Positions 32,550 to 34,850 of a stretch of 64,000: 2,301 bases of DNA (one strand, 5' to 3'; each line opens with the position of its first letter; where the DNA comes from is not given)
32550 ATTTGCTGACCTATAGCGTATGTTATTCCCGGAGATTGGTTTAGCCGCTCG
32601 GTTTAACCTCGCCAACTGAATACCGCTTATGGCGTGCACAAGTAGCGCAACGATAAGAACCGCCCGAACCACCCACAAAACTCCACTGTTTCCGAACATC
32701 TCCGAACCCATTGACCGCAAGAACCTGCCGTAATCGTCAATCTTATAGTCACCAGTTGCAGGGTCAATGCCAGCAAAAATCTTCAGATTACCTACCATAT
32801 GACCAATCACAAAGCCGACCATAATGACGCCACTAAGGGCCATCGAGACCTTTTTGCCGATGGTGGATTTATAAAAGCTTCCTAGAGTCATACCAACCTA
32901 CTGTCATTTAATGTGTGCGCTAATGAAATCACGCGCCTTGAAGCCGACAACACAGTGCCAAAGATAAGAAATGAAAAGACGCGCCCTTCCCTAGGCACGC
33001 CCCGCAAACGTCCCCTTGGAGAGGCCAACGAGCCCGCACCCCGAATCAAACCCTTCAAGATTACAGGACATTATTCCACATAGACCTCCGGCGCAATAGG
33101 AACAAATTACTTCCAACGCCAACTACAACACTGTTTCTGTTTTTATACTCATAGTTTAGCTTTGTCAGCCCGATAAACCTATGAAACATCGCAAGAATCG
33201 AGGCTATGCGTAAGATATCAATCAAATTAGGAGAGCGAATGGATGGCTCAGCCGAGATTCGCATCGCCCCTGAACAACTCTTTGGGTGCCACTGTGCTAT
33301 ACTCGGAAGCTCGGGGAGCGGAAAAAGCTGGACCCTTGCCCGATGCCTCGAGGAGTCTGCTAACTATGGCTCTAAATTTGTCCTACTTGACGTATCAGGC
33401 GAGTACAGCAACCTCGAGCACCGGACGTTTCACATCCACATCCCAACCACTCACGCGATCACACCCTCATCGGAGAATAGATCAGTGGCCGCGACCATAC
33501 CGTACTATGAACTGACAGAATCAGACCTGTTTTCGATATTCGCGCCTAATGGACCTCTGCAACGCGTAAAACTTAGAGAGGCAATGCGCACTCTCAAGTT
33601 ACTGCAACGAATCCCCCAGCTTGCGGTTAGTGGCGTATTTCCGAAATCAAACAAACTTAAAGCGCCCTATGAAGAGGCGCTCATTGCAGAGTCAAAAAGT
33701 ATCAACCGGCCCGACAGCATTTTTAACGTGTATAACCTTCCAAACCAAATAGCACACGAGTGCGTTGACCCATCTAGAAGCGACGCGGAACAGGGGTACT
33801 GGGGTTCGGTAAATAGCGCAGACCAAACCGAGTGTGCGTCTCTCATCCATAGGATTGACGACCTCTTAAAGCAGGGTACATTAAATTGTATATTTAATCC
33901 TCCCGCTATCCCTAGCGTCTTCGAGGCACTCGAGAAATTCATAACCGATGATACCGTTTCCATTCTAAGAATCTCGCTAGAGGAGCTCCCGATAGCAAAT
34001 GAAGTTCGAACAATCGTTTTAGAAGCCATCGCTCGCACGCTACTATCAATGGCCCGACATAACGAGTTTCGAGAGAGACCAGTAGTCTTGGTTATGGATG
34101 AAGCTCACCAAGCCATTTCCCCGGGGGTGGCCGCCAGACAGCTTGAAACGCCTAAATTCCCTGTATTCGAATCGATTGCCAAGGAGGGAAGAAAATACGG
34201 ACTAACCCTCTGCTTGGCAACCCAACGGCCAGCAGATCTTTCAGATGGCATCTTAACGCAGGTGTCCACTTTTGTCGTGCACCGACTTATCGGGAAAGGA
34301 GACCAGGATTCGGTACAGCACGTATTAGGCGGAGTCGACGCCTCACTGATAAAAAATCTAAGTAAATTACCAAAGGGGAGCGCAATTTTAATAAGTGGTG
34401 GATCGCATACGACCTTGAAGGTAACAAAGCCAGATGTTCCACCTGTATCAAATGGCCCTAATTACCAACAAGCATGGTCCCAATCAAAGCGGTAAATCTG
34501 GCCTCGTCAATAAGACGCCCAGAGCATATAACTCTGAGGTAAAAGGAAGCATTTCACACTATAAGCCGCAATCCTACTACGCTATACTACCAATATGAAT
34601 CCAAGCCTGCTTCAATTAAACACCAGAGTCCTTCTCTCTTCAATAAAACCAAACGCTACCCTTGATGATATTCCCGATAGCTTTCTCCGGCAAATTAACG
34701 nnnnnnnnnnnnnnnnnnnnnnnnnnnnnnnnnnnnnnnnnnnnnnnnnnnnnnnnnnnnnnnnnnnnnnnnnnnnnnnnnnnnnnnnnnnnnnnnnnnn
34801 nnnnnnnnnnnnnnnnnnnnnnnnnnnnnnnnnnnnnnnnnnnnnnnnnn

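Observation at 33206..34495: Stand-alone HerA/FtsK-like (DUF87-type) ATPase with no partner, flanked by sdhC and a GH13 gene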

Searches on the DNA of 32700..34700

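Call 26: search_rna_families(source=window, start=32700, end=34700, threshold=evalue, max_evalue=1)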
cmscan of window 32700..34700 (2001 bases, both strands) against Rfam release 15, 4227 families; matches with E-value up to 1: 1.
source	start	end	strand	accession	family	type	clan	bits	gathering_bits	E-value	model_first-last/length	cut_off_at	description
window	34175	34271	-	RF02569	IhtA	Gene; sRNA;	-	21.1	76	0.61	1-107/107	no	IhtA sRNA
